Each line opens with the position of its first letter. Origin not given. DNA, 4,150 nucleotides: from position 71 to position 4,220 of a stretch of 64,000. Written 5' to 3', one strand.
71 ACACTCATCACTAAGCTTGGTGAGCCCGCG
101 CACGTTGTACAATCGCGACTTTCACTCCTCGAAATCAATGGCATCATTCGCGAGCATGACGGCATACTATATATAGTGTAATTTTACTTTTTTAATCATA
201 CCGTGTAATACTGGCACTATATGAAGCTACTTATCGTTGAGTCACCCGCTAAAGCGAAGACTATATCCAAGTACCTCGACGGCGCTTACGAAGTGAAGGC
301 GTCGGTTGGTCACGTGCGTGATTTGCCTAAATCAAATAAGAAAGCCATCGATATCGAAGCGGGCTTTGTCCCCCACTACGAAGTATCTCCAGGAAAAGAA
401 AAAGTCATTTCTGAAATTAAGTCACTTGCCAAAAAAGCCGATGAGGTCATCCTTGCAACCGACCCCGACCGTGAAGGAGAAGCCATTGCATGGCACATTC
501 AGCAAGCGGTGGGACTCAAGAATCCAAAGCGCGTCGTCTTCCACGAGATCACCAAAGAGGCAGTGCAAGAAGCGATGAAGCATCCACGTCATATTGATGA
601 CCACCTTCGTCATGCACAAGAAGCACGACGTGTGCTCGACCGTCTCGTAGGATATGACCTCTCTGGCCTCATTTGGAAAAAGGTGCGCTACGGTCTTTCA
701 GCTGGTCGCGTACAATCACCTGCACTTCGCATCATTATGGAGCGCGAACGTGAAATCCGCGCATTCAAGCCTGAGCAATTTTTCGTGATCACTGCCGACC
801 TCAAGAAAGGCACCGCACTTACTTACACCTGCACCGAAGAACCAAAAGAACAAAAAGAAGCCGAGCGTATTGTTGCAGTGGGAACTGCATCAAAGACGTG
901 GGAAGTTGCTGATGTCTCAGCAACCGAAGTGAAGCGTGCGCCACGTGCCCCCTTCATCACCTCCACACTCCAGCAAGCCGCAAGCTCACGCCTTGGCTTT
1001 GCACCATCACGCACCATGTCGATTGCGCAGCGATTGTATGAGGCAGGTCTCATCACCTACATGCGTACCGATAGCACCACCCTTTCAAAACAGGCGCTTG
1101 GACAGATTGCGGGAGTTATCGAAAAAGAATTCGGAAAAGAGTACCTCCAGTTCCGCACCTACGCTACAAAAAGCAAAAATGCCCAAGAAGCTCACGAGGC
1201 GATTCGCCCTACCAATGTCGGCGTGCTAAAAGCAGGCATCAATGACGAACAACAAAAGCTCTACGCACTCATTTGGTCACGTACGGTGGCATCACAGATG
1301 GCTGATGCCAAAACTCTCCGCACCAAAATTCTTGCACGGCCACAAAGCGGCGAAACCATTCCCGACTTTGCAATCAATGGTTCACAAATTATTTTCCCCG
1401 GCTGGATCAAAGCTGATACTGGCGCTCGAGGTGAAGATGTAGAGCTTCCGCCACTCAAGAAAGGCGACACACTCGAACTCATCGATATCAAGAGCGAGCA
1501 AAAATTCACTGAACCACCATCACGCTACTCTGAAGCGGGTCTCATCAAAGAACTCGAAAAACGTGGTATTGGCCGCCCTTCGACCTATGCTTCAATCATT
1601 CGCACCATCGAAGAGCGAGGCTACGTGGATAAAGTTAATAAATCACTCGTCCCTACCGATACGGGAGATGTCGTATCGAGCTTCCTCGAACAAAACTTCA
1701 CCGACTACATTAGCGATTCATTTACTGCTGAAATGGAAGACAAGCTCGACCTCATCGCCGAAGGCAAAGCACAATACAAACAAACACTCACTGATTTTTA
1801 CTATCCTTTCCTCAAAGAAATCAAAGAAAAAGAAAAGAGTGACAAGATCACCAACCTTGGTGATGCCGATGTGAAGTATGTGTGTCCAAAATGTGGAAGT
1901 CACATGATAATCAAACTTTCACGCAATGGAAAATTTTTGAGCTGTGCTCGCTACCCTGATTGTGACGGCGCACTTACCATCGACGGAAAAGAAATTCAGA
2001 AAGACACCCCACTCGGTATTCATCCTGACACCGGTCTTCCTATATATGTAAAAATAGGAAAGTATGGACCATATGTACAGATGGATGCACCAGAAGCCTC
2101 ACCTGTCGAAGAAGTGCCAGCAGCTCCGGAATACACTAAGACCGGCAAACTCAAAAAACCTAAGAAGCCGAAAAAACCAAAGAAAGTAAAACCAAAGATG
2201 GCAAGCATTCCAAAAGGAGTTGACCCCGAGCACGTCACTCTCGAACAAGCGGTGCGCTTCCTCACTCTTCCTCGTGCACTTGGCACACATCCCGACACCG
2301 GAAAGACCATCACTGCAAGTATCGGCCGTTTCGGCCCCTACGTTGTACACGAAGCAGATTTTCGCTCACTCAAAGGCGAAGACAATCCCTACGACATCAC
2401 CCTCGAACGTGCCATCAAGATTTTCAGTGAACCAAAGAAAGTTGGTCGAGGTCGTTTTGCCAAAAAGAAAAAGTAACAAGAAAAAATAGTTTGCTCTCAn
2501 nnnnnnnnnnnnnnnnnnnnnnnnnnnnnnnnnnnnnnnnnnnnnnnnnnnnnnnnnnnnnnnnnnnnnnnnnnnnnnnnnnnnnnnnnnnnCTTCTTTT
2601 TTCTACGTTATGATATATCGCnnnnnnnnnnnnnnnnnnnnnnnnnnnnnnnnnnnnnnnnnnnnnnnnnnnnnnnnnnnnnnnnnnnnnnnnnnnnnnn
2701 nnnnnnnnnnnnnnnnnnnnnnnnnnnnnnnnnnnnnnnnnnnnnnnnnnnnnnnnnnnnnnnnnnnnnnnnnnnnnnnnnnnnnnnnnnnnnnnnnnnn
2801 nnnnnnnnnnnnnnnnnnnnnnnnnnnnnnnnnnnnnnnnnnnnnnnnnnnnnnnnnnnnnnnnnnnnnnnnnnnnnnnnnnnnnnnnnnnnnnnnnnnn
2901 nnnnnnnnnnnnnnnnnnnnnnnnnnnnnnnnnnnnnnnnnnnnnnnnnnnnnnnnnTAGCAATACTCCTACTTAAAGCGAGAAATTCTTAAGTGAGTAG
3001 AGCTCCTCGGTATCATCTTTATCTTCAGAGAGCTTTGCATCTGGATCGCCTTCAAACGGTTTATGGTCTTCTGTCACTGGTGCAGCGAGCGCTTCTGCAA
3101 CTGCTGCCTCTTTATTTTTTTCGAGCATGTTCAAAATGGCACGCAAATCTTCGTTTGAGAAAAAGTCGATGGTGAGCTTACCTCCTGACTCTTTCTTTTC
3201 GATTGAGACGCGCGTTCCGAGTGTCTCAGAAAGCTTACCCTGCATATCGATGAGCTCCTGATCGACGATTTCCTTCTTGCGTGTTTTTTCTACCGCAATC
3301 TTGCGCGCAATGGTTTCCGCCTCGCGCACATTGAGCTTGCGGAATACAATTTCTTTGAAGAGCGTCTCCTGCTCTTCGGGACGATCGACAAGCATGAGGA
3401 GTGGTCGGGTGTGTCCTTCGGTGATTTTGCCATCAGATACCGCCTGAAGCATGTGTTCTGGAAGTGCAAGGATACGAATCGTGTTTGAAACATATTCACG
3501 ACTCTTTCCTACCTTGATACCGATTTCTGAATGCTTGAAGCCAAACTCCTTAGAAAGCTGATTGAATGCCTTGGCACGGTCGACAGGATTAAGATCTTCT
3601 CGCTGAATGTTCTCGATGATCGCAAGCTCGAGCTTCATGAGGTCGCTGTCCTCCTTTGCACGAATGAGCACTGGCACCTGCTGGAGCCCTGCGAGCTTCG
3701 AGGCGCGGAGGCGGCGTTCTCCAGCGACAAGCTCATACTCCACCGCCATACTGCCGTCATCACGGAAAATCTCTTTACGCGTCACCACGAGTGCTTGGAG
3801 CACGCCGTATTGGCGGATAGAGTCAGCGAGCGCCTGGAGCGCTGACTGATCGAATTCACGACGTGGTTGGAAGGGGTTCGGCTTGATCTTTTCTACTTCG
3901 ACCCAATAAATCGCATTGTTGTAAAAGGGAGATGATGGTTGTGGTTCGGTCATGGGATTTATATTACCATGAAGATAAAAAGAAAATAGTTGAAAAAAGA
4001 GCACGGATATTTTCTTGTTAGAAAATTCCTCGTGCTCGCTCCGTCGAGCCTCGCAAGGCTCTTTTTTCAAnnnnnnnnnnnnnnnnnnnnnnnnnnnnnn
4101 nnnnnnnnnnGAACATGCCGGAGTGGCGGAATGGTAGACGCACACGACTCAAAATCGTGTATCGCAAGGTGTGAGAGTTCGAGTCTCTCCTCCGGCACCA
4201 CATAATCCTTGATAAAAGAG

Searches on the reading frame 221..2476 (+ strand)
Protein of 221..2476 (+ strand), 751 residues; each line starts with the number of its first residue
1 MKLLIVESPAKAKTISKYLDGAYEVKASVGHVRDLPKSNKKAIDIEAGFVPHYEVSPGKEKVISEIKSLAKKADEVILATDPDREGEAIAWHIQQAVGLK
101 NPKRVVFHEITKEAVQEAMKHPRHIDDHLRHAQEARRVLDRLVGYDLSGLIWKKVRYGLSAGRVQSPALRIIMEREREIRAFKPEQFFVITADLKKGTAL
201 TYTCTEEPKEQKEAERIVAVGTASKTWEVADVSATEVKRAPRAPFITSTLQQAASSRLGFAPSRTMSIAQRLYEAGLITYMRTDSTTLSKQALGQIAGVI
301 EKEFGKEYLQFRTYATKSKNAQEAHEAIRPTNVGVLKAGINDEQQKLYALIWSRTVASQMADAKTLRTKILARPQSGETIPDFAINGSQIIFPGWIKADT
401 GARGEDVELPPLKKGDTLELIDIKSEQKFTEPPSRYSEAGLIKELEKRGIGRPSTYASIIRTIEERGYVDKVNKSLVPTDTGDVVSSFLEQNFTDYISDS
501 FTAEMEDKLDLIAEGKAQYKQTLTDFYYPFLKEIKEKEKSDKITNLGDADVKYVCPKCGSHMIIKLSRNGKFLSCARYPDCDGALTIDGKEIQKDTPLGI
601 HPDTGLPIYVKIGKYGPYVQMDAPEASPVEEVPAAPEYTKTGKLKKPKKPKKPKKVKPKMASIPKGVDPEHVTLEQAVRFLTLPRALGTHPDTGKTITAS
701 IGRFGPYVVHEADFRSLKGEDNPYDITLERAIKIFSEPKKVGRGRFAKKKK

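Call 29: find_encoding_contigs(protein=window:221-2476:+, flank=10000, max_places=4)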
Protein window:221-2476:+ (751 aa): no gene with exactly this product is on record in the collection.

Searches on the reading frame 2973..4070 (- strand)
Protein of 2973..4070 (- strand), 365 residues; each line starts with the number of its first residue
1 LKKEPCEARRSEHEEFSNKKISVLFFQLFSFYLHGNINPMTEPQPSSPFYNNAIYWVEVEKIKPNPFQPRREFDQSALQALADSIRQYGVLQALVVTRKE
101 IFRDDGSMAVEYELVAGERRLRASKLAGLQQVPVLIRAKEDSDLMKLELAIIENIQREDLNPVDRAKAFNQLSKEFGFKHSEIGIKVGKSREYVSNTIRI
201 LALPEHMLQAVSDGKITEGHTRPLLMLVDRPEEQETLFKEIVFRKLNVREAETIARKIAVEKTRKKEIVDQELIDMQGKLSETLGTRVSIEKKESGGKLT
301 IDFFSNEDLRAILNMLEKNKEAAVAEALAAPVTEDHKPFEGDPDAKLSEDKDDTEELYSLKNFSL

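Call 18: search_protein_families(library=pfam, proteins=[window:2973-4070:-], max_evalue=0.01)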
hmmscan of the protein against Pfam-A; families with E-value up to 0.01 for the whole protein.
window:2973-4070:- (365 aa): 3 families
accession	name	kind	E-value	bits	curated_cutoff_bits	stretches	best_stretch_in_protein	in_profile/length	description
PF17762.8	HTH_ParB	-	3.2e-29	101.5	22.6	1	158-258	1-100/102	ParB HTH domain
PF02195.25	ParB_N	-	6.3e-27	93.9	26.3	1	54-156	3-95/95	ParB N-terminal domain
PF23552.2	ParB_C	-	3.2e-09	36.5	23.8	1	270-316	2-49/50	ParB dimerisation domain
